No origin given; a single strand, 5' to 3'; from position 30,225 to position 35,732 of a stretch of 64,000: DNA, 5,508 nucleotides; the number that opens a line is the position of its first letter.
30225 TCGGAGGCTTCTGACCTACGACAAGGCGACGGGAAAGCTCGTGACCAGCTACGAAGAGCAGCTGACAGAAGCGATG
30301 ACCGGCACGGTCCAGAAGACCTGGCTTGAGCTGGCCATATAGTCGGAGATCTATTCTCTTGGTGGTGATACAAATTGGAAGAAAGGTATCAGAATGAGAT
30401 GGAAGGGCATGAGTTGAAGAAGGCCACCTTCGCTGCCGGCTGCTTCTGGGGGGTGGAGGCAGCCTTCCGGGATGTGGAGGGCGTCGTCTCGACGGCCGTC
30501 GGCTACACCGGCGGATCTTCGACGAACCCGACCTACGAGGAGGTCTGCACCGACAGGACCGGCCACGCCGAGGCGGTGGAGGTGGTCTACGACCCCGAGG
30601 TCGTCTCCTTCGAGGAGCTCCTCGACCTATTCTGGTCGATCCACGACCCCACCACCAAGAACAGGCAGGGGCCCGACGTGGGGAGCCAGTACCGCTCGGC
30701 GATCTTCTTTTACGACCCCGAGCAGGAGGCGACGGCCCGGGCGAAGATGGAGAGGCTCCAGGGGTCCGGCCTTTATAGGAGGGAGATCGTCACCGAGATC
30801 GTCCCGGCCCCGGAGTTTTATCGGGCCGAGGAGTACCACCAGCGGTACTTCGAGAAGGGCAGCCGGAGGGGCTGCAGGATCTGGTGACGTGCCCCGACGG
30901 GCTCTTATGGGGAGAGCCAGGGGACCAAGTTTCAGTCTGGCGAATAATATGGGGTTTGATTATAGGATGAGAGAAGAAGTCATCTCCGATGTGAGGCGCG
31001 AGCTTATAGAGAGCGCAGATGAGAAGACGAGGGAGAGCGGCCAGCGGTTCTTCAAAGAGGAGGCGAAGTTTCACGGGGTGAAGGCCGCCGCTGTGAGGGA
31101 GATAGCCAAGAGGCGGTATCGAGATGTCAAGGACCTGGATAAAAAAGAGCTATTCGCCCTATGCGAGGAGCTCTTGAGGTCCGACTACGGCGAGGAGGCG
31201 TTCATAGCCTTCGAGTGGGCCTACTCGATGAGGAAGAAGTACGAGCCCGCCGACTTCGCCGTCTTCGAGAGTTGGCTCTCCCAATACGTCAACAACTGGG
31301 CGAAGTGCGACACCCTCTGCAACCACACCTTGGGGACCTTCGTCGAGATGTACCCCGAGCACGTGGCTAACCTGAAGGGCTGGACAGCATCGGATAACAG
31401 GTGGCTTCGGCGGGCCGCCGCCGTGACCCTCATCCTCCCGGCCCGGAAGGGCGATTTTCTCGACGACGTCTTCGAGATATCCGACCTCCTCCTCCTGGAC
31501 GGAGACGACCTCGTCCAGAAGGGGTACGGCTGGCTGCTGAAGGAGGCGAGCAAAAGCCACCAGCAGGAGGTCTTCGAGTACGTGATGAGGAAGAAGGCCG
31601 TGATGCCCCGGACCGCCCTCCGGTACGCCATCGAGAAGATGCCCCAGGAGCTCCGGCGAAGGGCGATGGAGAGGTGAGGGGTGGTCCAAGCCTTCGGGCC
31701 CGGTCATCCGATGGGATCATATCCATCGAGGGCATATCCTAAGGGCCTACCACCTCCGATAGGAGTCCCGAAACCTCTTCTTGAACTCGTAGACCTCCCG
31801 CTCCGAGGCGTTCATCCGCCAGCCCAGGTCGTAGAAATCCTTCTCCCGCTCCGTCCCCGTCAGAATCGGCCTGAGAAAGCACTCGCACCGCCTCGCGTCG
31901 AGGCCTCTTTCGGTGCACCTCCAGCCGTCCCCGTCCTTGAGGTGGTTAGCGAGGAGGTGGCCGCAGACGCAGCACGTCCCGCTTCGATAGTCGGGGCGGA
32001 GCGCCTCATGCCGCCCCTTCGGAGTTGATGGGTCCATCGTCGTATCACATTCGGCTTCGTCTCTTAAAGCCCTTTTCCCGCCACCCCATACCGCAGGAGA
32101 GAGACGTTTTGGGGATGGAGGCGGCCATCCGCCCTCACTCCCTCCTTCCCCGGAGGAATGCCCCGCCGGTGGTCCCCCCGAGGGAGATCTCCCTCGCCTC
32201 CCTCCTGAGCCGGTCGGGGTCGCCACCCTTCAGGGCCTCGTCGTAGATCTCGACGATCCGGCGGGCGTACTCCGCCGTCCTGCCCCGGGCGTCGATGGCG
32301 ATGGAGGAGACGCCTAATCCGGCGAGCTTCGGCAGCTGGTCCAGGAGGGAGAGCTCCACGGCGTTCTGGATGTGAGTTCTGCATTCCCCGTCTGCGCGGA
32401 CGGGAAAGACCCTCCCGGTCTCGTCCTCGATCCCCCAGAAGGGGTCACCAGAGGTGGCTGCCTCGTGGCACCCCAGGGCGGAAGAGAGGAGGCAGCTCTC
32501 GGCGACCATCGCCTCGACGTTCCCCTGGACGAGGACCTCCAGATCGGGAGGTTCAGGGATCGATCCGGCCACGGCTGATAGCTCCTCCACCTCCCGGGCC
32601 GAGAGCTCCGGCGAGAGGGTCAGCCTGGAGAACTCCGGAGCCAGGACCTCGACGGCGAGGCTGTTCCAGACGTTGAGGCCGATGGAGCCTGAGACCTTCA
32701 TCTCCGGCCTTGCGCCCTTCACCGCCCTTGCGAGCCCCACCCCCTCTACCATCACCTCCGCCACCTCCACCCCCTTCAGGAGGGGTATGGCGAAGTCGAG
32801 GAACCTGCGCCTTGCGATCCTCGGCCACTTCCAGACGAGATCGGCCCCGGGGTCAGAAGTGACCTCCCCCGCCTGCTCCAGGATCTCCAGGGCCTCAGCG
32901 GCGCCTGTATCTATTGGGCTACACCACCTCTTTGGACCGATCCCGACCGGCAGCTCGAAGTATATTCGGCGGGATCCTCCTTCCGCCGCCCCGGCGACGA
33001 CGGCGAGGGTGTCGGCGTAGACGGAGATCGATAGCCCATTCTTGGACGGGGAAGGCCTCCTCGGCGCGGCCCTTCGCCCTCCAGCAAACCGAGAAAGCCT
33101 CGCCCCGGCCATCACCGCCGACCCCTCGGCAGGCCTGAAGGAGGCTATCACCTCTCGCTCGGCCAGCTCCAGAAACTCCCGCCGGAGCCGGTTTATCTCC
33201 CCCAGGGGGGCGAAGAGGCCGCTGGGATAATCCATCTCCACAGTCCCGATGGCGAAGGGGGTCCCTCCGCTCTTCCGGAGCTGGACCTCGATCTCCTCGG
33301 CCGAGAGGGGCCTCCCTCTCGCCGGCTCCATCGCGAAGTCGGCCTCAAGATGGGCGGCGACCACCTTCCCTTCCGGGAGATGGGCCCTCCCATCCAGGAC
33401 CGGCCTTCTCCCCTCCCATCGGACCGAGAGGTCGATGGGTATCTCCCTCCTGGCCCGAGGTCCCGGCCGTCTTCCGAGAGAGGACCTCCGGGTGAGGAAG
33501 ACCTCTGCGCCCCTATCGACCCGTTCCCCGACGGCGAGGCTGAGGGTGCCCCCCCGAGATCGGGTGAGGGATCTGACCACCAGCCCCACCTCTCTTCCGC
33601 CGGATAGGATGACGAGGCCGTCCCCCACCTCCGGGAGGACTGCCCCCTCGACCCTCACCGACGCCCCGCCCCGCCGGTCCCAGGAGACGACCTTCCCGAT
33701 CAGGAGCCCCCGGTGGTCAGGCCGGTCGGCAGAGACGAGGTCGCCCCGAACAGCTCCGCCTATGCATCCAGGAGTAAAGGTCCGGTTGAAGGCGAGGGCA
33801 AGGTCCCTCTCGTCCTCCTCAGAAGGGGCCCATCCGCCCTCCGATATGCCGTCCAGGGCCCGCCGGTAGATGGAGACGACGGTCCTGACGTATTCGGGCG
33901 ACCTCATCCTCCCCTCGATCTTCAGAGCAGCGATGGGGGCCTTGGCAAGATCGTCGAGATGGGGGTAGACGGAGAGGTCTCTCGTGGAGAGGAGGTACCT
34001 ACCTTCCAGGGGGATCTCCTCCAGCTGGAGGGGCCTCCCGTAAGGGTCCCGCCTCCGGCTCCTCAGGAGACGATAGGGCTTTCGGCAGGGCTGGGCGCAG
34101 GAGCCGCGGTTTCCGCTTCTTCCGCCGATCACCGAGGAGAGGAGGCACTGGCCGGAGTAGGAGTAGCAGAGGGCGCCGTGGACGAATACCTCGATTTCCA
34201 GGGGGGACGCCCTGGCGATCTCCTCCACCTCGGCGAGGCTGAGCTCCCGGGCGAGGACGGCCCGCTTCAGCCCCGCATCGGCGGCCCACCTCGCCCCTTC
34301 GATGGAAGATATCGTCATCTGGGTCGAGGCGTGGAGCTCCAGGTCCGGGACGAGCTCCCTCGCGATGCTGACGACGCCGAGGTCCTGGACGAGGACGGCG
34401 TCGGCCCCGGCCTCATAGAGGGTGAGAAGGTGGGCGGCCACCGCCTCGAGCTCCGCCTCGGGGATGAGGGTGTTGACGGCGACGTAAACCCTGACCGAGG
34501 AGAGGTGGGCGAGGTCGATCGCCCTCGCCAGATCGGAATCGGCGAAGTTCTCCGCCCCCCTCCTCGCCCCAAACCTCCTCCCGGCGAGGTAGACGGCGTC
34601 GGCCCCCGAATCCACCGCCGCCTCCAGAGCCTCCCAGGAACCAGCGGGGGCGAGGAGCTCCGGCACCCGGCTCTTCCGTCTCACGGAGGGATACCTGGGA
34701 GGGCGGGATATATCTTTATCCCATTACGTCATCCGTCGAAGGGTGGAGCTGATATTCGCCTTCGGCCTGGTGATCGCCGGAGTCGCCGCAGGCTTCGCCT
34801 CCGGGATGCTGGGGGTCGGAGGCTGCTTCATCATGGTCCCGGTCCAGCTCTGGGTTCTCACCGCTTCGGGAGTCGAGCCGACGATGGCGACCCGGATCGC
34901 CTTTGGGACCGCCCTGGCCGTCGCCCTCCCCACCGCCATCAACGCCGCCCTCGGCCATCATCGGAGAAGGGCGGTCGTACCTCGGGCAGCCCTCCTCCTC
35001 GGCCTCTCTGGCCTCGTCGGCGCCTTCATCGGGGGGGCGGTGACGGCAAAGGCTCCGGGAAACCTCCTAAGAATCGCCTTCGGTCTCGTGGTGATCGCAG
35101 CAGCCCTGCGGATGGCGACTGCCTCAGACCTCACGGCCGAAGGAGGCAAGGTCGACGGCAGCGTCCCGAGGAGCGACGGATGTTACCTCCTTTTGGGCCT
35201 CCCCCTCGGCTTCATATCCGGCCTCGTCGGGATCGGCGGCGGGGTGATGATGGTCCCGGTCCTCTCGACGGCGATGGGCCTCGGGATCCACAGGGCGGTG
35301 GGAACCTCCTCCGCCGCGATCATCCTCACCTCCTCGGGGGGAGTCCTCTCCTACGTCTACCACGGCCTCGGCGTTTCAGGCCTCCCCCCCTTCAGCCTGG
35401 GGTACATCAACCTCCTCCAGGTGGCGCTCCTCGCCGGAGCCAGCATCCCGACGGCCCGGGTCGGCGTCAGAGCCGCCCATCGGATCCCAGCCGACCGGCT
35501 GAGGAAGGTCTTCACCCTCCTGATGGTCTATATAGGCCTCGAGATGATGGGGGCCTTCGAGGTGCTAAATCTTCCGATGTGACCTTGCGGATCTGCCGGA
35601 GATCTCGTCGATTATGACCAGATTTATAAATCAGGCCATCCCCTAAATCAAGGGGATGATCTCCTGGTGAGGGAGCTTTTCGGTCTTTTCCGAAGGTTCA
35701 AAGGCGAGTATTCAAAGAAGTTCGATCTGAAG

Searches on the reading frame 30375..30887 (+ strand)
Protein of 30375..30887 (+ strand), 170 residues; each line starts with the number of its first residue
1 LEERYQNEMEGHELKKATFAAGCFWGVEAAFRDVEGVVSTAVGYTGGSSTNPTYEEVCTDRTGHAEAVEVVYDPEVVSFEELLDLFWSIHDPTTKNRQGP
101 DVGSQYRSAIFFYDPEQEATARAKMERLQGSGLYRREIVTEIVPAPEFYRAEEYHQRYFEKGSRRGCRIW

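Call 26: search_protein_families(library=pfam, proteins=[window:30375-30887:+], max_evalue=0.0001)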
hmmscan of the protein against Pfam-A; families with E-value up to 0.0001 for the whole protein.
window:30375-30887:+ (170 aa): 1 family
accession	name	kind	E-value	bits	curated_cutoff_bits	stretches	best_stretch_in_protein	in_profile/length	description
PF01625.27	PMSR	-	1.4e-66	223.9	23.7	1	16-166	1-151/153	Peptide methionine sulfoxide reductase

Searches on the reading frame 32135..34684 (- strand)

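Call 26: search_protein_families(library=pfam, proteins=[window:32135-34684:-], max_evalue=0.0001)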
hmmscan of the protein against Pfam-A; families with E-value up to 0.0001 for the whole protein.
window:32135-34684:- (849 aa): 2 families
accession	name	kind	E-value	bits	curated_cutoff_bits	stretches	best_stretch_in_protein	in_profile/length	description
PF01136.24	Peptidase_U32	-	1.7e-103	345.4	22.4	2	80-309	2-228/233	Peptidase family U32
PF12392.13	DUF3656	-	1.2e-17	65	22.1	1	410-512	20-108/109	Collagenase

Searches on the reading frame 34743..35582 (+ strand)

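Call 26: search_protein_families(library=pfam, proteins=[window:34743-35582:+], max_evalue=0.0001)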
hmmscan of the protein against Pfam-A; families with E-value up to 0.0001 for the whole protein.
window:34743-35582:+ (279 aa): 1 family
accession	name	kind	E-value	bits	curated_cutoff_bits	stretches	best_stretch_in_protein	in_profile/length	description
PF01925.25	TauE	-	8.7e-48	163.5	32.6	1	9-268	1-237/237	Sulfite exporter TauE/SafE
